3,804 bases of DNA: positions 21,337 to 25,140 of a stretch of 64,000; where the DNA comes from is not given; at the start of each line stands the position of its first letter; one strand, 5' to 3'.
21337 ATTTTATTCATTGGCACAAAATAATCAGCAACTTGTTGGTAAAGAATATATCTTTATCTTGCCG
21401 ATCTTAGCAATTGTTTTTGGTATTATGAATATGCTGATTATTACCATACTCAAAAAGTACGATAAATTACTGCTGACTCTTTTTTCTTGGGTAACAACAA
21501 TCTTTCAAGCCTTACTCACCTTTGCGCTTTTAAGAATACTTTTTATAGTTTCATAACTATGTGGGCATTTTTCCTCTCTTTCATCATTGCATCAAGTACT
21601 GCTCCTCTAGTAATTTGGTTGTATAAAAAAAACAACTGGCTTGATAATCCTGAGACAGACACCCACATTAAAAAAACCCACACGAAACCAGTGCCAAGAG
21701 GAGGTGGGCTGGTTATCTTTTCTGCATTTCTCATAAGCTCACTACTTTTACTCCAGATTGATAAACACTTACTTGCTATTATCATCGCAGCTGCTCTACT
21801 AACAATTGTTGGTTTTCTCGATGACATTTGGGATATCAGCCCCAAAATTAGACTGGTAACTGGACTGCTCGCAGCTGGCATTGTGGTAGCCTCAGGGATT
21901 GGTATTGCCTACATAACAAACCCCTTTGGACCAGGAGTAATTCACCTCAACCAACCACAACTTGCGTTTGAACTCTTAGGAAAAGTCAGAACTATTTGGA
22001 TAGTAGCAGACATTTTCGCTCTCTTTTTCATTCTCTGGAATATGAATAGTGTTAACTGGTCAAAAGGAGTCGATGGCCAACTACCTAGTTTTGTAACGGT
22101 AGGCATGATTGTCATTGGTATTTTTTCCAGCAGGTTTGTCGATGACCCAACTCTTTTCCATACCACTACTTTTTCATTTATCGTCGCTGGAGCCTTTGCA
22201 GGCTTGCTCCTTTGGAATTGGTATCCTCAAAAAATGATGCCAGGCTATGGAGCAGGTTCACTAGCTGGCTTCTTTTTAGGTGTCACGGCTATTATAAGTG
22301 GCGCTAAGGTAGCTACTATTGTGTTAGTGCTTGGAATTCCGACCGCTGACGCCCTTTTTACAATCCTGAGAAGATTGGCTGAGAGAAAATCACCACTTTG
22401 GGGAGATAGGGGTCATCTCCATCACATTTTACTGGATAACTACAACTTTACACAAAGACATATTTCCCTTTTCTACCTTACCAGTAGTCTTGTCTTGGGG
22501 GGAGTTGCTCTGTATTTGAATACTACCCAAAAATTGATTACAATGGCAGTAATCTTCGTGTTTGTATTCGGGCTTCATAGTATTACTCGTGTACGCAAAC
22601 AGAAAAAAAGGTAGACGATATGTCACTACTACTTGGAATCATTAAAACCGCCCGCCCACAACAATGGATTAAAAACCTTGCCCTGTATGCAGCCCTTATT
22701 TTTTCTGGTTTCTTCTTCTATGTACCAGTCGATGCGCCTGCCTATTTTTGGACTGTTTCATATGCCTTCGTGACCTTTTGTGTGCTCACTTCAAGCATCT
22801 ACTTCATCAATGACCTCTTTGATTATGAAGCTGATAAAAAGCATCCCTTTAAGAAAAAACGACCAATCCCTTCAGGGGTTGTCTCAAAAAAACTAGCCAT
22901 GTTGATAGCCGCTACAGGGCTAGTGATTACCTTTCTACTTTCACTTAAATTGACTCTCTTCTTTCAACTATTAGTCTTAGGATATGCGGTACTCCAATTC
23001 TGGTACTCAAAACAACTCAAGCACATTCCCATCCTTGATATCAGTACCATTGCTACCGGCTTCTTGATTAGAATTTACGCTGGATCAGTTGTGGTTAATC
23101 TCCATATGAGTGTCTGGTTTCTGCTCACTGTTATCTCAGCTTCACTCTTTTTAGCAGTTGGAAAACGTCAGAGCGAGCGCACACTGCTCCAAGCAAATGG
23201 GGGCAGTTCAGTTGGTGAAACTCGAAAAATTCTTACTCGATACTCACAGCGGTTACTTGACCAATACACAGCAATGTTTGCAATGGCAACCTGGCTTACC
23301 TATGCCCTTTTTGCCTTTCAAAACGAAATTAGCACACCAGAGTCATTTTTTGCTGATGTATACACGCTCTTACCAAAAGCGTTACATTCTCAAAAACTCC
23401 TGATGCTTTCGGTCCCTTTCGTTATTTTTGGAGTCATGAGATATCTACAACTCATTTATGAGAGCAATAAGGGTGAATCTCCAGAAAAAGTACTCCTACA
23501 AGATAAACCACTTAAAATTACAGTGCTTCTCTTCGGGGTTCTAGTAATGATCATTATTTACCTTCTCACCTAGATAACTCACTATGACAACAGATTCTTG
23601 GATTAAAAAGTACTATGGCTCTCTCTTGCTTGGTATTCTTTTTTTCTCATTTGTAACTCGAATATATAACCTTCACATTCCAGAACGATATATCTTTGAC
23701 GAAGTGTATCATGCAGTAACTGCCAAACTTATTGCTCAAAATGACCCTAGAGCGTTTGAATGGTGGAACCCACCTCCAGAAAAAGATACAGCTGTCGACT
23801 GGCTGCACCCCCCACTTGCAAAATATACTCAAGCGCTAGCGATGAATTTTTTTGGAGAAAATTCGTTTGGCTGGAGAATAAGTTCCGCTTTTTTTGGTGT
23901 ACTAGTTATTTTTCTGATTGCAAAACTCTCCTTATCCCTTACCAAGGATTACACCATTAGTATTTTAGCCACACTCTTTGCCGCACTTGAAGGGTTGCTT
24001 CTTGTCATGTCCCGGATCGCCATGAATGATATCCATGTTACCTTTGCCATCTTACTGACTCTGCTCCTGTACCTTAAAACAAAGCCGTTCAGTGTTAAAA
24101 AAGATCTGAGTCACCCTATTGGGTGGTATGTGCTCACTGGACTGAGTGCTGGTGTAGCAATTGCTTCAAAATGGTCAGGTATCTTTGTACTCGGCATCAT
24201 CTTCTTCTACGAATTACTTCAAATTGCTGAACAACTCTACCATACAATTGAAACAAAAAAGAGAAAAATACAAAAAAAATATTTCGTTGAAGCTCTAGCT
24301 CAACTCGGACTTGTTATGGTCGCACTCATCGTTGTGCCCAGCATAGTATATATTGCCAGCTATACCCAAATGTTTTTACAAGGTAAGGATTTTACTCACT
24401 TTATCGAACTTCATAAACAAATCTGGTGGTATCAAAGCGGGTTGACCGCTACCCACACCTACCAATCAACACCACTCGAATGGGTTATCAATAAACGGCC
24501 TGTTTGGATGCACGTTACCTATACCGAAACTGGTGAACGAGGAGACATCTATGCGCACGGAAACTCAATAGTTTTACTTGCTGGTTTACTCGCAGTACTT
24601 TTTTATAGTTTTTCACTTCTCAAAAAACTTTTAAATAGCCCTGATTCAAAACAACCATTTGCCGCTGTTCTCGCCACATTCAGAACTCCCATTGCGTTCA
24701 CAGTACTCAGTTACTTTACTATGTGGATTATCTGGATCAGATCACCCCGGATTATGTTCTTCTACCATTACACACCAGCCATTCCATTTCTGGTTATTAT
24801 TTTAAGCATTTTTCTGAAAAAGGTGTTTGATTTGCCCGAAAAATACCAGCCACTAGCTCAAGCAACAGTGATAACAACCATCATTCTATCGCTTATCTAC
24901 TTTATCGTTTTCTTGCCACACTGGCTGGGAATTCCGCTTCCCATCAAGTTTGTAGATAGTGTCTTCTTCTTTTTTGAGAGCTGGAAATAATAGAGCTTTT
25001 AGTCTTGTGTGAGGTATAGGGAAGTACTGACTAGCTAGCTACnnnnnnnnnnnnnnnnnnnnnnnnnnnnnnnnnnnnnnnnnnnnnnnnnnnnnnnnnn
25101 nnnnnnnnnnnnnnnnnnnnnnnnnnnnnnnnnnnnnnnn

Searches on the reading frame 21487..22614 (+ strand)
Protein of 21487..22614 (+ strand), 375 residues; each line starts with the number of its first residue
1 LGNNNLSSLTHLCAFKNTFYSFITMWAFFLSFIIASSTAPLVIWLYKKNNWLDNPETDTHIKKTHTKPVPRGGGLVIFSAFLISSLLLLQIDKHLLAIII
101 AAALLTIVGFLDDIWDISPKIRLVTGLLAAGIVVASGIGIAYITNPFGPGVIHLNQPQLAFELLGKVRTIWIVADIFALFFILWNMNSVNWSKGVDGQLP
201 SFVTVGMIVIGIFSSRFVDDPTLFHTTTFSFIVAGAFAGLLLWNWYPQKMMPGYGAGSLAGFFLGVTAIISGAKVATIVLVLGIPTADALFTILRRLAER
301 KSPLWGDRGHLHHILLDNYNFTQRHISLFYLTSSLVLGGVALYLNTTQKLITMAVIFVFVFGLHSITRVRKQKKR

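Call 48: search_protein_families(library=pfam, proteins=[window:21487-22614:+], max_evalue=0.00001)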
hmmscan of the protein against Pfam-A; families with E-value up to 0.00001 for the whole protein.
window:21487-22614:+ (375 aa): 1 family
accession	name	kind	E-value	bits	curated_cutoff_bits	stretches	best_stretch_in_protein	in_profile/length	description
PF00953.26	Glycos_transf_4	-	4.9e-20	72.5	27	1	96-271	2-159/160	Glycosyl transferase family 4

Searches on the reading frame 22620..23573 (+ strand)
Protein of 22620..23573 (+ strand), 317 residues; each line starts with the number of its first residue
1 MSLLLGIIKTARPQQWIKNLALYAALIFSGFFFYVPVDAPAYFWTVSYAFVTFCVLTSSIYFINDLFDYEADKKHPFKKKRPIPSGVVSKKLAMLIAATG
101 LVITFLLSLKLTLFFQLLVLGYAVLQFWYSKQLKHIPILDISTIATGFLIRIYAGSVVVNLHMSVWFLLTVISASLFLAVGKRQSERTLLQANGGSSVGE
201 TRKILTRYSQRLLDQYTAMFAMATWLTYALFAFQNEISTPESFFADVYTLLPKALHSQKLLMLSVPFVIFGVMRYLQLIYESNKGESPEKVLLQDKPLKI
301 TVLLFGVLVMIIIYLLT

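Call 49: search_protein_families(library=pfam, proteins=[window:22620-23573:+], max_evalue=0.00001)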
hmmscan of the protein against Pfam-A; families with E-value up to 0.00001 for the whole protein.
window:22620-23573:+ (317 aa): 1 family
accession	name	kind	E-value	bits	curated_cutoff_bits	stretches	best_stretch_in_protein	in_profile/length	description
PF01040.23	UbiA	-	4.2e-19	69.3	34.2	1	33-183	9-160/250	UbiA prenyltransferase family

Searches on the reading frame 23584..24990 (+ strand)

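Call 49: search_protein_families(library=pfam, proteins=[window:23584-24990:+], max_evalue=0.00001)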
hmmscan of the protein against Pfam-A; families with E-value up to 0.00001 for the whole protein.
window:23584-24990:+ (468 aa): 3 families
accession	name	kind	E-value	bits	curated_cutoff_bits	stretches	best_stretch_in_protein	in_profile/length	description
PF16192.10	PMT_4TMC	-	5.8e-24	85.1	32.4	1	270-458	2-194/202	C-terminal four TMM region of protein-O-mannosyltransferase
PF02366.24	PMT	-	7.3e-22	78.5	22.7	1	19-261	4-238/245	Dolichyl-phosphate-mannose-protein mannosyltransferase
PF13231.12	PMT_2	-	2.4e-09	38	26.1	1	75-213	2-132/160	Dolichyl-phosphate-mannose-protein mannosyltransferase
